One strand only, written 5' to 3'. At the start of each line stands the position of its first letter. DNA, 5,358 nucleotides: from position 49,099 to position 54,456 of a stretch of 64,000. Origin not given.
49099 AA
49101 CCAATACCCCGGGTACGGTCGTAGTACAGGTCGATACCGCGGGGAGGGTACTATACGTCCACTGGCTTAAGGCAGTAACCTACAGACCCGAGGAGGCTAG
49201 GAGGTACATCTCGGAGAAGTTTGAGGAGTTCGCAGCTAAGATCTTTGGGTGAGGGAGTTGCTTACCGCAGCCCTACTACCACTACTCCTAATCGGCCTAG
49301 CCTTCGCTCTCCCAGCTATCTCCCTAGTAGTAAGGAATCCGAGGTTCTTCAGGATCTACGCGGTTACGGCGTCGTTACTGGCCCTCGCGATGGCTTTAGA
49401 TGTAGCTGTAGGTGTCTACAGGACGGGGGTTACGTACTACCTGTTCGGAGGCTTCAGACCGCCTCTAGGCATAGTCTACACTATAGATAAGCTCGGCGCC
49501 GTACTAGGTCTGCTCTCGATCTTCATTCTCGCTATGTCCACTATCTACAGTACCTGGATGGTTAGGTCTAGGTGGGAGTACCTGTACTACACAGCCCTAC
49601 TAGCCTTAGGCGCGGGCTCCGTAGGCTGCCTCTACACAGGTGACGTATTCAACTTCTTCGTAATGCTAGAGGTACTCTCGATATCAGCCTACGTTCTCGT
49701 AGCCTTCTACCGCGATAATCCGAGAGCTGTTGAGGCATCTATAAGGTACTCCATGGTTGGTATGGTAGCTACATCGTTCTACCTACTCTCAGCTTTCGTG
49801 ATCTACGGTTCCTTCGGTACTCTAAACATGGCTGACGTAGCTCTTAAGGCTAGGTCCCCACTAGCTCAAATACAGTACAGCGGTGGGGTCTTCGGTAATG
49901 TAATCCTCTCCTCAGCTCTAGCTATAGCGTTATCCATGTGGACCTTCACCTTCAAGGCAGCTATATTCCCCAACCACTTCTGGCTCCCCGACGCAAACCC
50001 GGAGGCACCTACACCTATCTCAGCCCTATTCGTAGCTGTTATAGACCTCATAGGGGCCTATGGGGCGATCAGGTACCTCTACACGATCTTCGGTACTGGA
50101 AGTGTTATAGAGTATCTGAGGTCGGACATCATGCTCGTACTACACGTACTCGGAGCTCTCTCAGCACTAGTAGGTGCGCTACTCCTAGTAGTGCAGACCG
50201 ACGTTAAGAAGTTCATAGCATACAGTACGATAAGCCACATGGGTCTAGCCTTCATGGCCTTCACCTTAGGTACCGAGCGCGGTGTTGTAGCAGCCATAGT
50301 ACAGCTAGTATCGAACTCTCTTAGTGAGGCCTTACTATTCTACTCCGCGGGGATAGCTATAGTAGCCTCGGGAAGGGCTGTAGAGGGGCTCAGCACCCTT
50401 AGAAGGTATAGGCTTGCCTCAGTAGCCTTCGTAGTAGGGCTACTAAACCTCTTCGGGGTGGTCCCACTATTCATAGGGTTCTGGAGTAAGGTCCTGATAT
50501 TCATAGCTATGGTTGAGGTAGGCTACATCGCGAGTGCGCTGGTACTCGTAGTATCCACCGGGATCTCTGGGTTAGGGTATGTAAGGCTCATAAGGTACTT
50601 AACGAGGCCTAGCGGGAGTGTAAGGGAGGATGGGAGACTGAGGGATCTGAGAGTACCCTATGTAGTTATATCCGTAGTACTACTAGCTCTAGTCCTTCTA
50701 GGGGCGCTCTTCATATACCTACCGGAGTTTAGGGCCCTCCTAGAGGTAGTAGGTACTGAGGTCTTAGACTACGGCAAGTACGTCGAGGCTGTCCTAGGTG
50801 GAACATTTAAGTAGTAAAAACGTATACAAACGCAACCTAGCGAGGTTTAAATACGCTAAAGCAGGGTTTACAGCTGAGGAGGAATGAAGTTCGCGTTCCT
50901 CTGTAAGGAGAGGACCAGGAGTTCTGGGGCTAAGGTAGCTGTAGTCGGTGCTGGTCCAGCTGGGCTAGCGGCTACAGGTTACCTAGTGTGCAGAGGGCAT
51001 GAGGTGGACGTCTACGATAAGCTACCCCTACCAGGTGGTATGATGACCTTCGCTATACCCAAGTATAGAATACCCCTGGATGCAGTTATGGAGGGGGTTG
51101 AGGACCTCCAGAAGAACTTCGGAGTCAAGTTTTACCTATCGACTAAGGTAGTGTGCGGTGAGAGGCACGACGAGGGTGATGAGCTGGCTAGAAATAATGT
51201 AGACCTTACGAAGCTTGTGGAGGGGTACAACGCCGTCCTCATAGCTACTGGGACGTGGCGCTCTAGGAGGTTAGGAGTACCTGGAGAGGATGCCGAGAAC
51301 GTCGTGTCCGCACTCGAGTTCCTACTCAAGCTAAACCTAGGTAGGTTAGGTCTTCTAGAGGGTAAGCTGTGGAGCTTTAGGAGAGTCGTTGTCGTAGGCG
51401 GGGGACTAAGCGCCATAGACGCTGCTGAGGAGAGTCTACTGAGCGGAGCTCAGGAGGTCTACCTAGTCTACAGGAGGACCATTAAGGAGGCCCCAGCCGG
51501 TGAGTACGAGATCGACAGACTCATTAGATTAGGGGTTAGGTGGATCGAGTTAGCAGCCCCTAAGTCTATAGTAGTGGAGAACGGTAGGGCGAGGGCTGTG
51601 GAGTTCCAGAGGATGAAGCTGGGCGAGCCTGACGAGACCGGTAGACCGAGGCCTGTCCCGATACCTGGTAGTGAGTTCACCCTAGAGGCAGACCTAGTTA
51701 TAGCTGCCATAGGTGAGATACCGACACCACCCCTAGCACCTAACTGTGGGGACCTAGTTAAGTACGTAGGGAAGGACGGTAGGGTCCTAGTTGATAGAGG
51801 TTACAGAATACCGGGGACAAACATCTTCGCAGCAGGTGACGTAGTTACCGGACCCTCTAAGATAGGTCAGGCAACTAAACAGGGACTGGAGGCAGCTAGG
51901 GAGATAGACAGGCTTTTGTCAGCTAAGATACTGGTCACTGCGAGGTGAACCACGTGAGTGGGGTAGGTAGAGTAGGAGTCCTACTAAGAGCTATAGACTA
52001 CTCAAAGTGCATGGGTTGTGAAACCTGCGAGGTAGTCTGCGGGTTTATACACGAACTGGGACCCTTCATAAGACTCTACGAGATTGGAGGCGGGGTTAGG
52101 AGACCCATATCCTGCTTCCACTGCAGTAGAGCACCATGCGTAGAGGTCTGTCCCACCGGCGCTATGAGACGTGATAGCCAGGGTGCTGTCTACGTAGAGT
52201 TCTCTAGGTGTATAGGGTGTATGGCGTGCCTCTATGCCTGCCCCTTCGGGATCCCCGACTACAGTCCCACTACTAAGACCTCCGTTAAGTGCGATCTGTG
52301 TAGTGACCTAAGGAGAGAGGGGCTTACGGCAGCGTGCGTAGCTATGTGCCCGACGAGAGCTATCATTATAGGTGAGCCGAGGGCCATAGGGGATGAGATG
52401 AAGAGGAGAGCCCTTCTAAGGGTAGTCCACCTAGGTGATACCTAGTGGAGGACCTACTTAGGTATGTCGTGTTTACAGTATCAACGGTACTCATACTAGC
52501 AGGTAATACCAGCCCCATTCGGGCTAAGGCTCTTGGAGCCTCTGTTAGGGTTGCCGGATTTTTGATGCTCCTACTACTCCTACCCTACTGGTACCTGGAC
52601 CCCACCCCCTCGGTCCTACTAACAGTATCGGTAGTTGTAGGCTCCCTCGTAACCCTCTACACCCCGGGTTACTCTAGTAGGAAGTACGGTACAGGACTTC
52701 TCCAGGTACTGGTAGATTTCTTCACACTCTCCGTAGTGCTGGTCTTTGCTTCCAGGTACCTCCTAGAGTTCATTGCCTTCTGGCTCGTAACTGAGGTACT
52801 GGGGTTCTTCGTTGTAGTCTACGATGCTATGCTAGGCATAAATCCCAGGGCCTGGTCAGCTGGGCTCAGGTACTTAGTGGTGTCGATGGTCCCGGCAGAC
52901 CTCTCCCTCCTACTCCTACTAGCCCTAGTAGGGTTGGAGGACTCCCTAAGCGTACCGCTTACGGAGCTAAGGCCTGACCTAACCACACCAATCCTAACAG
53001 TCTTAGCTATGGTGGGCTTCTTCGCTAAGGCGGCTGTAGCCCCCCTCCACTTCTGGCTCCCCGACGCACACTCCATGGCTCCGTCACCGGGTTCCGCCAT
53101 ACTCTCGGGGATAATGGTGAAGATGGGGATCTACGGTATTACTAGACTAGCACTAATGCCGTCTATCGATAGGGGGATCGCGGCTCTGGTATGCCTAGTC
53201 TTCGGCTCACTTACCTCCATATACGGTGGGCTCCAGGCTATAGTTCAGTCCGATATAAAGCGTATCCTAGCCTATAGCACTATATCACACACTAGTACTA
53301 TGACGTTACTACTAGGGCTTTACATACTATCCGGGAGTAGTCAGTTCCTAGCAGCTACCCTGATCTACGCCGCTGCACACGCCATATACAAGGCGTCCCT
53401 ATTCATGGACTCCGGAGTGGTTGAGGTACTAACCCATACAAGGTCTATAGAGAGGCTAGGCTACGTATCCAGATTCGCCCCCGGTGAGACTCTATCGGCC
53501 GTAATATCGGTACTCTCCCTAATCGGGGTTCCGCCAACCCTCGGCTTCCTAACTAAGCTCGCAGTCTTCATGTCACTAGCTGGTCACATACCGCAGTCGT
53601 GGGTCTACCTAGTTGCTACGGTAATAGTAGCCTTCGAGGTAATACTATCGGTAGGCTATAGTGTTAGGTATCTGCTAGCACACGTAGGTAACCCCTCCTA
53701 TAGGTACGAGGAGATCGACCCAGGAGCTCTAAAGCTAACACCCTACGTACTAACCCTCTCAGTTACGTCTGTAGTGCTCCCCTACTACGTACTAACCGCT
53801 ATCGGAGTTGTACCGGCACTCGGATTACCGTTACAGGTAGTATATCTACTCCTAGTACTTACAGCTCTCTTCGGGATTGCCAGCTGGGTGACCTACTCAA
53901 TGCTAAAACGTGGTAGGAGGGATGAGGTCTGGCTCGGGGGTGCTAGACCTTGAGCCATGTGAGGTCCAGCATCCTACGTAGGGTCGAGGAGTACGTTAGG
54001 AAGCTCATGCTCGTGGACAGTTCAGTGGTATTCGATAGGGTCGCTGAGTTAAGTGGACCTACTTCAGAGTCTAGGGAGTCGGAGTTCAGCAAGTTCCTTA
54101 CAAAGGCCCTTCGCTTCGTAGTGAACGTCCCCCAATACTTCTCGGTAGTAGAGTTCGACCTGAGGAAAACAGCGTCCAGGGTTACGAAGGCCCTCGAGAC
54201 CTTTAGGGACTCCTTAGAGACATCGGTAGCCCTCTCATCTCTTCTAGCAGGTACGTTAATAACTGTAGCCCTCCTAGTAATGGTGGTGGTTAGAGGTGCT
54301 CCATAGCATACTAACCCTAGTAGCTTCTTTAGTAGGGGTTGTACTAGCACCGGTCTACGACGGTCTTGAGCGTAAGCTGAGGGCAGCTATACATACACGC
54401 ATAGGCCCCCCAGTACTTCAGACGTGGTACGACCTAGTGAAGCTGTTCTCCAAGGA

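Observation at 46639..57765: Mrp antiporter plus formate-hydrogenlyase-type [NiFe] hydrogenase in which a GltD/SudA-like flavoprotein replaces the substrate dehydrogenase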

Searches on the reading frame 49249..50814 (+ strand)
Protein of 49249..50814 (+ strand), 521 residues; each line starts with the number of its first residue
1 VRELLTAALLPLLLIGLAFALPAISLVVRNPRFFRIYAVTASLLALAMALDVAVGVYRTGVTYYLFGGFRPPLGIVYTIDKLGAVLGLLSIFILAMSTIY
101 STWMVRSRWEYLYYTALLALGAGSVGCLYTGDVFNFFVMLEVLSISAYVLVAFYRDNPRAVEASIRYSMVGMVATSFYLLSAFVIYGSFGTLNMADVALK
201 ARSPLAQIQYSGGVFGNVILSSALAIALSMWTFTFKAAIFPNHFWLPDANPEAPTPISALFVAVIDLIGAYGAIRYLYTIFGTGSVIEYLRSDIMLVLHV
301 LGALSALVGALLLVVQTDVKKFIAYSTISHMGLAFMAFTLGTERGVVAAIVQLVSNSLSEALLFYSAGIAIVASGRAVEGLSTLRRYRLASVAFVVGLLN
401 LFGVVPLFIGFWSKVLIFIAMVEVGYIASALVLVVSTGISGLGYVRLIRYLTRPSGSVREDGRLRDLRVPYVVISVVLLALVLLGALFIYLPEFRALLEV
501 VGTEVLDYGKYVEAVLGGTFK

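Call 3: search_protein_families(library=pfam, proteins=[window:49249-50814:+], max_evalue=0.01)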
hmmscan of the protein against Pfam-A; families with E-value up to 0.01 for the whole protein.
window:49249-50814:+ (521 aa): 2 families
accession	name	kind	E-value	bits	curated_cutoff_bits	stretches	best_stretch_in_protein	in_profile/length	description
PF00361.26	Proton_antipo_M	-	5.4e-48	164.1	21.5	1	131-440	2-294/294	NADH:quinone oxidoreductase/Mrp antiporter, TM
PF10125.14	NADHdeh_related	-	1.2e-07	31.8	27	1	118-216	75-174/218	NADH dehydrogenase I, subunit N related protein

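Call 48: search_protein_families(library=ncbifam, proteins=[window:49249-50814:+], max_evalue=0.00001)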
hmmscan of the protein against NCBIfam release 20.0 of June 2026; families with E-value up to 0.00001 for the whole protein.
window:49249-50814:+ (521 aa): 74 families (the best 25 are shown)
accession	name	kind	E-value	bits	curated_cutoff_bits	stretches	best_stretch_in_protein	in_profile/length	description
NF006241.0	PRK08377.1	equivalog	9.6e-72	242.6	645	1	8-515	6-487/494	NADH dehydrogenase subunit N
NF006240.0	PRK08376.1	subfamily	2.2e-62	211.7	662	1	9-518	10-520/521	putative monovalent cation/H+ antiporter subunit D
NF009306.0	PRK12663.1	equivalog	8.5e-60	202.9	542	1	9-516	7-492/498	Na+/H+ antiporter subunit D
NF005818.0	PRK07691.1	equivalog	1.7e-53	182.3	586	1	23-517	19-495/496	Na+/H+ antiporter subunit D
NF009305.0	PRK12662.1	equivalog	3.2e-53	181.2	700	1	23-483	18-468/492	putative monovalent cation/H+ antiporter subunit D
NF009308.0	PRK12665.1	equivalog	1e-45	156.3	585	1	9-442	8-425/531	Na+/H+ antiporter subunit D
TIGR00944.1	2a6301s04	subfamily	3.2e-45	155.2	692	1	13-447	7-425/463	multicomponent K+/H+ antiporter, MrpD/PhaD subunit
NF009309.0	PRK12666.1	equivalog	1.2e-44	152.9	476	1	15-517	14-517/529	monovalent cation/H+ antiporter subunit D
TIGR01770.1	NDH_I_N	subfamily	9.4e-43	146.9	332.6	1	8-456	3-436/472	NADH-quinone oxidoreductase subunit NuoN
TIGR01972.1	NDH_I_M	subfamily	6.5e-42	143.8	263.8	1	24-484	18-463/486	NADH-quinone oxidoreductase subunit M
NF005140.0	PRK06589.1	equivalog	4.1e-40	138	470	1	12-493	13-483/489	putative monovalent cation/H+ antiporter subunit D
NF004442.0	PRK05777.1-5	equivalog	3.5e-38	131.8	523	1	7-488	10-467/483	NADH-quinone oxidoreductase subunit NuoN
NF004440.0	PRK05777.1-3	equivalog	1.7e-36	126.1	519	1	77-482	68-459/477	NADH-quinone oxidoreductase subunit NuoN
NF006419.0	PRK08668.1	equivalog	3.1e-36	125.3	617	1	44-441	35-420/613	NADH dehydrogenase subunit M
NF006238.0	PRK08375.1-4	equivalog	3.9e-34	118.3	626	1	8-436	4-414/531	putative monovalent cation/H+ antiporter subunit D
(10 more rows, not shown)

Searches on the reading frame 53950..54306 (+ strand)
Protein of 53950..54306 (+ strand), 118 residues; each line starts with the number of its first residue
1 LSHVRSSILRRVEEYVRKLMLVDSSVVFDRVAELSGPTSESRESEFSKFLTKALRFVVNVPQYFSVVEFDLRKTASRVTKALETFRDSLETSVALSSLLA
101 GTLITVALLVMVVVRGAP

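Call 4: search_protein_families(library=pfam, proteins=[window:53950-54306:+], max_evalue=0.01)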
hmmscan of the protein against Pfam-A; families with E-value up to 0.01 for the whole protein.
window:53950-54306:+ (118 aa): 0 families

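Call 48: search_protein_families(library=ncbifam, proteins=[window:53950-54306:+], max_evalue=0.00001)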
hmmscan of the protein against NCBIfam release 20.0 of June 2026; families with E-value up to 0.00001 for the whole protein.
window:53950-54306:+ (118 aa): 0 families
